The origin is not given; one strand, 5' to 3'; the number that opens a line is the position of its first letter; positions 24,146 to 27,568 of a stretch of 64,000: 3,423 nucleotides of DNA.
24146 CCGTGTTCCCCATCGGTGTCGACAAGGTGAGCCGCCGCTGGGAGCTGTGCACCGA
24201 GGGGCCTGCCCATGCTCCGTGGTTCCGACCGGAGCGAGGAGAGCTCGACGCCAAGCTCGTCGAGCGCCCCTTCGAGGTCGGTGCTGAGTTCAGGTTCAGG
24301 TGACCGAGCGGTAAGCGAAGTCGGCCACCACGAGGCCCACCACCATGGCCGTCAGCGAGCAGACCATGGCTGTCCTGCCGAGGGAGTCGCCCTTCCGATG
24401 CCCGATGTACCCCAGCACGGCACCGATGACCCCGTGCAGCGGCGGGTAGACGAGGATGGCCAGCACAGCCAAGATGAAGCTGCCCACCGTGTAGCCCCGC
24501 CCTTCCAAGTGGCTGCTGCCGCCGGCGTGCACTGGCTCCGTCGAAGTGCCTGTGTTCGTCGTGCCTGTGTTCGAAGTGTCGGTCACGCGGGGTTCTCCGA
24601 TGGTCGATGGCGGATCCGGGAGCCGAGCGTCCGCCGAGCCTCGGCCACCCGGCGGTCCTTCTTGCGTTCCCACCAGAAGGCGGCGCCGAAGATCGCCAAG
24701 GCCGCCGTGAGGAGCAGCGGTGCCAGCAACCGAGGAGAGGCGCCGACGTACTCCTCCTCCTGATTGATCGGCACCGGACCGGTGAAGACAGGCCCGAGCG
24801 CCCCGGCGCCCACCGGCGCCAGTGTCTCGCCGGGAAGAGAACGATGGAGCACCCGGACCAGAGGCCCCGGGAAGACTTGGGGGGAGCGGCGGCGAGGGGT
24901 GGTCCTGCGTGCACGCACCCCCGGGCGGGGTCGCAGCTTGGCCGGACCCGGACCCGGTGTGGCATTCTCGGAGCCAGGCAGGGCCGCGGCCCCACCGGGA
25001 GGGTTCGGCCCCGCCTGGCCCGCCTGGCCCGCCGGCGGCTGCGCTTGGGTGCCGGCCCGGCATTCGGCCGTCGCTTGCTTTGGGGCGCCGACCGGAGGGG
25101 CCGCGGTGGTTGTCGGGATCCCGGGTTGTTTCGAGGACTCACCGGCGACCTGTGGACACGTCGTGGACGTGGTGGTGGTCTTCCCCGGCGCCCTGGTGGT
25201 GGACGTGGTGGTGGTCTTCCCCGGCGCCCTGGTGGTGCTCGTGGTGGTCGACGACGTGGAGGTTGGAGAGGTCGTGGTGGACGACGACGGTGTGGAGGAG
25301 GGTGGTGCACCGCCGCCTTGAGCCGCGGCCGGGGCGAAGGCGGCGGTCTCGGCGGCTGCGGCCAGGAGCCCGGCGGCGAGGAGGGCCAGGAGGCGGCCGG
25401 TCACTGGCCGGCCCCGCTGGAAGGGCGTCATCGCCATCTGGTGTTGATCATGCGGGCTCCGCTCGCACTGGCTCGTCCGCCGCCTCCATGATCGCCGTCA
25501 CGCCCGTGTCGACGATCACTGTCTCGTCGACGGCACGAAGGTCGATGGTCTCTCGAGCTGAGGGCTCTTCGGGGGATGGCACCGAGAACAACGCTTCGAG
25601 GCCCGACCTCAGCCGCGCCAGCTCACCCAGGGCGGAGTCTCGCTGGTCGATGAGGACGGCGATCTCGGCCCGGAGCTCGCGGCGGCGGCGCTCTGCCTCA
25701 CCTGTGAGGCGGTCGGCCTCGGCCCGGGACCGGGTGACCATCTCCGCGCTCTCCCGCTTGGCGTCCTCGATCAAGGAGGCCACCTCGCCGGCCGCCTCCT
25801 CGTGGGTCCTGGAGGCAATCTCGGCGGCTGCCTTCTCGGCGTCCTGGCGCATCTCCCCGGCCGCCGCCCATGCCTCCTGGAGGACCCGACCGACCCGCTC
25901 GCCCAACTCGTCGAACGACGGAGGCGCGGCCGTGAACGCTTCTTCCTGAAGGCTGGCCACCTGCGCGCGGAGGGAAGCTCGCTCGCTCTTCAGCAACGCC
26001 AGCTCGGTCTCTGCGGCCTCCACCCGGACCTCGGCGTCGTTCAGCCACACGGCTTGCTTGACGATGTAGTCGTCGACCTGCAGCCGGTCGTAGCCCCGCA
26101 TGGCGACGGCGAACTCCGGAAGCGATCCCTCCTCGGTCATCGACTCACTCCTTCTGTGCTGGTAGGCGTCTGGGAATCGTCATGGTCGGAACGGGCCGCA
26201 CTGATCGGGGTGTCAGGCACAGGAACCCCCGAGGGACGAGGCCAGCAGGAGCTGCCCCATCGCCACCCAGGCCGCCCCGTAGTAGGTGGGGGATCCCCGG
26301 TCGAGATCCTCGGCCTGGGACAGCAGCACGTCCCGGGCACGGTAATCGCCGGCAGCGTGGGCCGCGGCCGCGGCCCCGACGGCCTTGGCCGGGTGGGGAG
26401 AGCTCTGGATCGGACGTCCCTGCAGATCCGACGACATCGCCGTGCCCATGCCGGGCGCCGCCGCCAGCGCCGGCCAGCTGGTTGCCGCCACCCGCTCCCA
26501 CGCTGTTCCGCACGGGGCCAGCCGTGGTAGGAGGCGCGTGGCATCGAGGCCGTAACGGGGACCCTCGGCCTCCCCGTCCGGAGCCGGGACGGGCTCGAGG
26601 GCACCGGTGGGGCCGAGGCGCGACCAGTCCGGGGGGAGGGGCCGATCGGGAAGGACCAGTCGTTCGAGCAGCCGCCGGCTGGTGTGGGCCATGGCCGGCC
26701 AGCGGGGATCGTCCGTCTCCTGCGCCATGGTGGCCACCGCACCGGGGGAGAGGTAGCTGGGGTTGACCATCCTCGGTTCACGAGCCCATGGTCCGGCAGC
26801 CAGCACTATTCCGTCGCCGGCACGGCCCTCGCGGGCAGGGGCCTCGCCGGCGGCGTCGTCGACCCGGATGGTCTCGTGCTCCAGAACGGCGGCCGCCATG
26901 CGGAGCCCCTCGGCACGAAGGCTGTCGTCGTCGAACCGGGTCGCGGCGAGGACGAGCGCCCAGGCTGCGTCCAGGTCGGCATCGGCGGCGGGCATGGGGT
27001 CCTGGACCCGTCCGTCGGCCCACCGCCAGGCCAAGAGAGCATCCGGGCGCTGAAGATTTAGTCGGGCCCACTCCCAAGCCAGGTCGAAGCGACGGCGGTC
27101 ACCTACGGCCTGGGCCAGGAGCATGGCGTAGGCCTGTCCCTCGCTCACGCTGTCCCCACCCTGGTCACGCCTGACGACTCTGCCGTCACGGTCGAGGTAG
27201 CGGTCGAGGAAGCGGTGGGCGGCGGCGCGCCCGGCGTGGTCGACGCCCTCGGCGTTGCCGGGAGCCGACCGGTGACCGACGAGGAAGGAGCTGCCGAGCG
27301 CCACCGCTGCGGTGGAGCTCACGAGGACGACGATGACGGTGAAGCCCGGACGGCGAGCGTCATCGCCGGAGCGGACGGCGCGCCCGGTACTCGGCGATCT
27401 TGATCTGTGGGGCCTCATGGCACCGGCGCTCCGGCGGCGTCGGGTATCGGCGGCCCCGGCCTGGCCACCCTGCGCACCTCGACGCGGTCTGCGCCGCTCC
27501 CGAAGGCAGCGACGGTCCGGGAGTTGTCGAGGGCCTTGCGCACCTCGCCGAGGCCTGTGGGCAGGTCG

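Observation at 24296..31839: ECF sigma/anti-sigma-led eight-gene envelope glycan cluster: GT2 synthase, GT-C transferase, GH8 glycanase, DivIVA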

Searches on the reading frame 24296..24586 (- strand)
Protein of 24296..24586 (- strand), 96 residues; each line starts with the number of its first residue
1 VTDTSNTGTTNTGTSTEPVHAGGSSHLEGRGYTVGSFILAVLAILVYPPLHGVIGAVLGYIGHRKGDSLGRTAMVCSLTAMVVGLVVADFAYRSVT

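Call 4: search_protein_families(library=pfam, proteins=[window:24296-24586:-], max_evalue=0.01)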
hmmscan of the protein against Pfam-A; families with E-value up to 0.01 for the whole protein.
window:24296-24586:- (96 aa): 0 families

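Call 5: search_protein_families(library=ncbifam, proteins=[window:24296-24586:-], max_evalue=0.01)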
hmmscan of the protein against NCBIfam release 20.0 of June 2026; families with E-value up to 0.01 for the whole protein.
window:24296-24586:- (96 aa): 0 families

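Call 38: search_protein_families(library=pfam, proteins=[window:24296-24586:-], max_evalue=1)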
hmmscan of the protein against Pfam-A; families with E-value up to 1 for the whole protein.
window:24296-24586:- (96 aa): 2 families
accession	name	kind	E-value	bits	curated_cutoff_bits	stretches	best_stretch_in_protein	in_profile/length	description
PF05818.17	TraT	-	0.33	11.1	31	1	52-96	95-139/214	Enterobacterial TraT complement resistance protein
PF13828.11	DUF4190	-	0.52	10.5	35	0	34-86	3-54/62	Domain of unknown function (DUF4190)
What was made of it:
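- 24296..24586 (-): Small 2-TM membrane protein (96 aa); lineage-specific. DUF4190 scores only E = 0.52 (call 38).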

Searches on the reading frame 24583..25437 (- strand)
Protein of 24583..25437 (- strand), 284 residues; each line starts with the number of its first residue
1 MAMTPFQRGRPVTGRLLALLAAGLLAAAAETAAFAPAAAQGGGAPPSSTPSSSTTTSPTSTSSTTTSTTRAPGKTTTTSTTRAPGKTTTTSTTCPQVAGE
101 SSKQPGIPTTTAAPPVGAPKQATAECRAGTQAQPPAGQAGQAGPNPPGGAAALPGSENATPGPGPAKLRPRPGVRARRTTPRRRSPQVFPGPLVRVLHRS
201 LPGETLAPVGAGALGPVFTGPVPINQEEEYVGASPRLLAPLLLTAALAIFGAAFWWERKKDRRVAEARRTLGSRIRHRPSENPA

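Call 4: search_protein_families(library=pfam, proteins=[window:24583-25437:-], max_evalue=0.01)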
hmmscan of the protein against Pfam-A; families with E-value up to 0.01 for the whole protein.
window:24583-25437:- (284 aa): 0 families

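Call 5: search_protein_families(library=ncbifam, proteins=[window:24583-25437:-], max_evalue=0.01)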
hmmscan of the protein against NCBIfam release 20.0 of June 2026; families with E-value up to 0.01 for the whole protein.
window:24583-25437:- (284 aa): 0 families

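Call 38: search_protein_families(library=pfam, proteins=[window:24583-25437:-], max_evalue=1)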
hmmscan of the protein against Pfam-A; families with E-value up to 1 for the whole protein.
window:24583-25437:- (284 aa): 0 families
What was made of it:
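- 24583..25437 (-): Mucin-like Ser/Thr-rich membrane-anchored protein (284 aa); lineage-specific. No Pfam match (calls 4, 38).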

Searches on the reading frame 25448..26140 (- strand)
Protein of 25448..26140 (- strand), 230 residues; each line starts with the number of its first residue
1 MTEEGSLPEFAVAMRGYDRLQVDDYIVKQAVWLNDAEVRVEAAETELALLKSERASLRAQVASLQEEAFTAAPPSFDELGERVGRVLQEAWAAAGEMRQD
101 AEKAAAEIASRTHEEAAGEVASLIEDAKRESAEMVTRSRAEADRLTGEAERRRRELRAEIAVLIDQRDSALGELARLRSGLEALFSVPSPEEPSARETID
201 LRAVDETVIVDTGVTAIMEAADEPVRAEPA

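Call 4: search_protein_families(library=pfam, proteins=[window:25448-26140:-], max_evalue=0.01)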
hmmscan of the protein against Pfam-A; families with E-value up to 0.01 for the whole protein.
window:25448-26140:- (230 aa): 2 families
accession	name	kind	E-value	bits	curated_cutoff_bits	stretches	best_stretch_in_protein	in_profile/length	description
PF05103.18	DivIVA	-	0.0002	21.8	28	0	123-168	79-124/131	DivIVA protein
PF16999.10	V-ATPase_G_2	-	0.0013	19.7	28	1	120-179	17-76/104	Vacuolar (H+)-ATPase G subunit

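Call 5: search_protein_families(library=ncbifam, proteins=[window:25448-26140:-], max_evalue=0.01)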
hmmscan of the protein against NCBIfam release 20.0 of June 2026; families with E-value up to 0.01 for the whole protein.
window:25448-26140:- (230 aa): 4 families
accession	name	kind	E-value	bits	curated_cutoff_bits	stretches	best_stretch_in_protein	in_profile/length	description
NF005198.1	PRK06669.1-3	equivalog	0.0008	18.7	200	1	55-157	41-135/299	flagellar assembly protein FliH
TIGR03544.1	DivI1A_domain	domain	0.0041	16.8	22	1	9-25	10-26/34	DivIVA domain-containing protein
NF050102.1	DivIVA_Wag31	equivalog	0.0077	16.2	260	0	85-161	138-210/256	DivIVA-like cell division protein Wag31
NF010725.0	PRK14127.1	equivalog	0.0095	16.3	91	0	9-68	17-69/111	cell division regulator GpsB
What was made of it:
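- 25448..26140 (-): Cytoplasmic DivIVA-domain coiled-coil protein (230 aa). The window protein alone is below thresholds (calls 4, 5).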

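Call 38: search_protein_families(library=pfam, proteins=[window:25448-26140:-], max_evalue=1)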
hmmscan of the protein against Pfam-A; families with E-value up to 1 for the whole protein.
window:25448-26140:- (230 aa): 6 families
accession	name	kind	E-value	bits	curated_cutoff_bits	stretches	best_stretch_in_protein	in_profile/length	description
PF05103.18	DivIVA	-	0.0002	21.8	28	2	123-168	79-124/131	DivIVA protein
PF16999.10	V-ATPase_G_2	-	0.0013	19.7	28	1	120-179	17-76/104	Vacuolar (H+)-ATPase G subunit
PF25600.1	TRIM_CC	-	0.016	15.5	30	1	101-198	14-110/142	TRIM protein coiled-coil region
PF20570.3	DUF6779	-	0.051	14.7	28.1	1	35-74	61-100/108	Domain of unknown function (DUF6779)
PF19491.4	DUF6026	-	0.09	13.2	26.6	1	46-66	21-41/51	Family of unknown function (DUF6026)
PF01991.23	vATP-synt_E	-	0.54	10.1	24.2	1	97-143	2-48/199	ATP synthase (E/31 kDa) subunit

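Call 68: search_protein_families(library=ncbifam, alignment_id=A8, max_evalue=0.01)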
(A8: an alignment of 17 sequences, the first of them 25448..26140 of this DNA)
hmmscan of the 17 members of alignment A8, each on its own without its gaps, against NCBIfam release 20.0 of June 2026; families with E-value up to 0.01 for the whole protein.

A. member 1, window:25448-26140:- (230 aa): 4 families
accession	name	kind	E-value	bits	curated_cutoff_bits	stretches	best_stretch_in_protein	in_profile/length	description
NF005198.1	PRK06669.1-3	equivalog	0.0008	18.7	200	1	55-157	41-135/299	flagellar assembly protein FliH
TIGR03544.1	DivI1A_domain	domain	0.0041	16.8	22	1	9-25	10-26/34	DivIVA domain-containing protein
NF050102.1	DivIVA_Wag31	equivalog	0.0077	16.2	260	0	85-161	138-210/256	DivIVA-like cell division protein Wag31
NF010725.0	PRK14127.1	equivalog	0.0095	16.3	91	0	9-68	17-69/111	cell division regulator GpsB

B. families by the number of members that match (of 17 scanned): 30 families (the first 25 are shown)
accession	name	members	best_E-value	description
TIGR03544.1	DivI1A_domain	16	2.4e-06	DivIVA domain-containing protein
NF005198.1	PRK06669.1-3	9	8.7e-07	flagellar assembly protein FliH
NF010725.0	PRK14127.1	7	2.4e-05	cell division regulator GpsB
NF050102.1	DivIVA_Wag31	6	8.1e-06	DivIVA-like cell division protein Wag31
NF009344.0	PRK12705.1-1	4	3.4e-05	hypothetical protein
NF045995.1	MAG0865_DivIVA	3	0.00011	MAG0865 family DivIVA-related protein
TIGR01069.2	mutS2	3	0.00064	endonuclease MutS2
TIGR02168.1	SMC_prok_B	2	0.00012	chromosome segregation protein SMC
TIGR02926.1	AhaH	2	0.001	ATP synthase archaeal subunit H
NF004411.0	PRK05759.1-2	2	0.0012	F0F1 ATP synthase subunit B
TIGR01144.1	ATP_synt_b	2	0.0035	F0F1 ATP synthase subunit B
NF006574.0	PRK09098.1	2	0.0037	HrpE/YscL family type III secretion apparatus protein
NF045982.1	Mbov0283_fam_LP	1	6.8e-05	Mbov_0283/Mbov_0339 family surface lipoprotein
NF041483.1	growth_prot_Scy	1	9.2e-05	polarized growth protein Scy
NF045487.1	ASRP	1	0.00015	archaea-specific SMC-related protein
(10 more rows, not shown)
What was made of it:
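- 25448..26140 (-): 16 of 17 cluster-linked homologues hit TIGR03544, best 2.4e-6 (call 68).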

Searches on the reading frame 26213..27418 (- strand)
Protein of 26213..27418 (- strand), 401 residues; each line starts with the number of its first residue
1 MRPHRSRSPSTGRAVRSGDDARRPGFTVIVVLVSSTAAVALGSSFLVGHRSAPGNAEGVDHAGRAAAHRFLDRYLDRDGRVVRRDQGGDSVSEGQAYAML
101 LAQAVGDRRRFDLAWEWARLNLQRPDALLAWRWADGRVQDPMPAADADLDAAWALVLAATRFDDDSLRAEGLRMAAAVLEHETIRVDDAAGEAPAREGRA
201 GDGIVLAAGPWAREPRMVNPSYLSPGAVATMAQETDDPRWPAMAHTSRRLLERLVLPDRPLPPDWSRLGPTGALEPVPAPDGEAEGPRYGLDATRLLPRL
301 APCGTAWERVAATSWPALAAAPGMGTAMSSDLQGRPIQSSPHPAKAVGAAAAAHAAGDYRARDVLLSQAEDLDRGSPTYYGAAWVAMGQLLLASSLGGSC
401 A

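Call 4: search_protein_families(library=pfam, proteins=[window:26213-27418:-], max_evalue=0.01)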
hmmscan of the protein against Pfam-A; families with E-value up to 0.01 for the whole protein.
window:26213-27418:- (401 aa): 1 family
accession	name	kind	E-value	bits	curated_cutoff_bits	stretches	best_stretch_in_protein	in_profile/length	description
PF01270.23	Glyco_hydro_8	-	3.2e-27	95.9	24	1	69-390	30-337/341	Glycosyl hydrolases family 8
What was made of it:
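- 26213..27418 (-): Membrane-anchored GH8 endoglucanase-like enzyme of the BcsZ/CMCax type (401 aa). PF01270 3.2e-27 (call 4).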

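Call 5: search_protein_families(library=ncbifam, proteins=[window:26213-27418:-], max_evalue=0.01)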
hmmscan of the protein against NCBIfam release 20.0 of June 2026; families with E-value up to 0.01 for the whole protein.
window:26213-27418:- (401 aa): 1 family
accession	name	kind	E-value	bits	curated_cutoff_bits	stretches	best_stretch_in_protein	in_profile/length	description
NF008305.0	PRK11097.1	equivalog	6.9e-29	100.9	299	1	67-268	29-228/378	cellulose synthase complex periplasmic endoglucanase BcsZ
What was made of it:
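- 26213..27418 (-): NCBIfam BcsZ 6.9e-29, but 100.9 bits is below the 299-bit cut-off (call 5).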

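Call 32: search_solved_structures(query=A2, max_evalue=0.01)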
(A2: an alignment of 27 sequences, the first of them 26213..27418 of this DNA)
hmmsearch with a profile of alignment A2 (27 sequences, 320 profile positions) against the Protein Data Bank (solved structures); distinct sequences matched with E-value up to 0.01: 39.
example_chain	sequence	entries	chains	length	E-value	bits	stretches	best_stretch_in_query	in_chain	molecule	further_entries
1wzz_A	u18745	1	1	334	1.9e-46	161.9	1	5-277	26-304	Probable endoglucanase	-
6vc5_A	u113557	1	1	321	5.5e-45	157.2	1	5-274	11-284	Endoglucanase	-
5czl_A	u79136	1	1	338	2.3e-41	145.2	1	7-220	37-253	Glucanase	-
5gy3_A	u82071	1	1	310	3e-41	144.9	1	5-225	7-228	Glucanase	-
7f81_A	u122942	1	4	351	4.9e-37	131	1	3-248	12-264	Glucanase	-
7f82_A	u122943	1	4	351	1.7e-35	126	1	3-247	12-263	Glucanase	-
3qxf_A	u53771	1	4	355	8.3e-35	123.7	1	3-224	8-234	Endoglucanase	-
9b87_A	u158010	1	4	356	8.3e-35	123.7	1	3-224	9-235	Endoglucanase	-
3qxq_A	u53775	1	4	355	9.8e-34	120.2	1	3-224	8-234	Endoglucanase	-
1cem_A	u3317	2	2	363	3.1e-32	115.2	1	22-309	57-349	CELLULASE CELA (1,4-BETA-D-GLUCAN-GLUCANOHYDROLASE) | endoglucanase A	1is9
1kwf_A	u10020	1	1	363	1.2e-30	110.1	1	22-309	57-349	Endoglucanase A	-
5cd2_A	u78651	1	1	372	1.8e-30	109.4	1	4-222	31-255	Endo-1,4-D-glucanase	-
4q2b_A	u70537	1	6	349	2.2e-30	109.2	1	3-288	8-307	Endo-1,4-beta-D-glucanase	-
5xd0_A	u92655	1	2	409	9.3e-22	80.8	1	17-222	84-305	Glucanase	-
6sud_A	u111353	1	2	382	7.9e-18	67.9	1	20-288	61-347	Reducing-end xylose-releasing exo-oligoxylanase Rex8A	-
1v5c_A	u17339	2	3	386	2.4e-14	56.5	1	27-311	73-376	chitosanase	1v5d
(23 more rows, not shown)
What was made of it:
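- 26213..27418 (-): Profile against PDB: CMCax 1wzz 1.9e-46 and E. coli BcsZ 3qxf 8.3e-35; chitosanases and xylanases are much weaker (call 32).
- On Bcs cellulose synthase system: PF01270 3.2e-27, and the closest solved relatives are CMCax and BcsZ (calls 4, 32).
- Closest known: Bacterial cellulose synthase operon BcsA-BcsB-BcsZ. Same: The GH8 is closest to CMCax and BcsZ (call 32).
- GH8 is closest to CMCax and BcsZ (call 32). The GH8 family includes chitosanases (1v5c appears in call 32). The GH8 profile scores CMCax and BcsZ at 1e-46 to 1e-35, against 2.4e-14 for chitosanases (call 32).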
